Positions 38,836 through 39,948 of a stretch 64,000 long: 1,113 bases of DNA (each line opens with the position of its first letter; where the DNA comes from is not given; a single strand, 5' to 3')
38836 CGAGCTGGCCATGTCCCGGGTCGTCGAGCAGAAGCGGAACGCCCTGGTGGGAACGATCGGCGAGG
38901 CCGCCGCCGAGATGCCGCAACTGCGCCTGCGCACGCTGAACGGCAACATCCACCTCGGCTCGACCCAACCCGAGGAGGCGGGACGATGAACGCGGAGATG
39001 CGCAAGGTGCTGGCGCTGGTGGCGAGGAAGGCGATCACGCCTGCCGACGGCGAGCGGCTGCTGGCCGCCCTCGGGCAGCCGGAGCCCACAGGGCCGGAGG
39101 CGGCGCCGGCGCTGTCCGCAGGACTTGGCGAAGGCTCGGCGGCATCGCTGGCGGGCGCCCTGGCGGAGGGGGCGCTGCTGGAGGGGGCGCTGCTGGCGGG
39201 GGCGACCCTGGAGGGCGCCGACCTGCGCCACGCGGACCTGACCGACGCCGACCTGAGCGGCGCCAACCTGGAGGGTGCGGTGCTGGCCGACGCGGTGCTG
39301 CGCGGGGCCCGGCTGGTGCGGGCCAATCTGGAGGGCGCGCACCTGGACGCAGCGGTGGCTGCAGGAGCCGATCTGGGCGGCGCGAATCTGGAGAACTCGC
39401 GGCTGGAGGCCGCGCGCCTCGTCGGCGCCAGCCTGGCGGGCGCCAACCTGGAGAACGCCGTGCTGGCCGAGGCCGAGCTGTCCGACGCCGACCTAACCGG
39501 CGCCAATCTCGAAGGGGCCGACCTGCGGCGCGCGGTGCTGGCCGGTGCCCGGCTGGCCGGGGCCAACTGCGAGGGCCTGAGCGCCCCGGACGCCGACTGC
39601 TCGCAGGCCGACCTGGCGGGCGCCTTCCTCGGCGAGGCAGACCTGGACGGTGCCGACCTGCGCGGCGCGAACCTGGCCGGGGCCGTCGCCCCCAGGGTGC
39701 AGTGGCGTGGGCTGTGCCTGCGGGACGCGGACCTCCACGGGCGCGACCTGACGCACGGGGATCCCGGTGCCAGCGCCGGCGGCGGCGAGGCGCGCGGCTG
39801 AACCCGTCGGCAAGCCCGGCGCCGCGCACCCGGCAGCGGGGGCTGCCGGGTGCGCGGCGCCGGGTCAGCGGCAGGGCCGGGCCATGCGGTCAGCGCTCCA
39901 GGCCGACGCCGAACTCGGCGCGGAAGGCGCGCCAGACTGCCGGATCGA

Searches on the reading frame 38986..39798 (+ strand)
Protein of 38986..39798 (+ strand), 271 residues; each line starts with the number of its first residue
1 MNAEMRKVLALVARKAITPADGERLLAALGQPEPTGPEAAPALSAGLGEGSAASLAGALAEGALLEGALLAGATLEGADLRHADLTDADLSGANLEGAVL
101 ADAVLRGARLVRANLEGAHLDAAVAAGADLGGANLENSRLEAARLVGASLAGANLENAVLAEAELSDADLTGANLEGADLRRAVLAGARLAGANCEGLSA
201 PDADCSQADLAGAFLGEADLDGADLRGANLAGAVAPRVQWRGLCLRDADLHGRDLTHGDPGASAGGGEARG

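Call 8: search_protein_families(library=pfam, proteins=[window:38986-39798:+], max_evalue=0.001)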
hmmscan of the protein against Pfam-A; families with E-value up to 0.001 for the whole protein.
window:38986-39798:+ (271 aa): 3 families
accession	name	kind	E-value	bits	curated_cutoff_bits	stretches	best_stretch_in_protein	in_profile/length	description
PF00805.28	Pentapeptide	-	3.9e-47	157.8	20.2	7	83-120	1-38/40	Pentapeptide repeats (8 copies)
PF13576.12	Pentapeptide_3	-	1.2e-17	64.3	27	1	61-101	2-45/48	Pentapeptide repeats (9 copies)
PF13599.13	Pentapeptide_4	-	8.3e-13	48.7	38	1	128-194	11-77/78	Pentapeptide repeat region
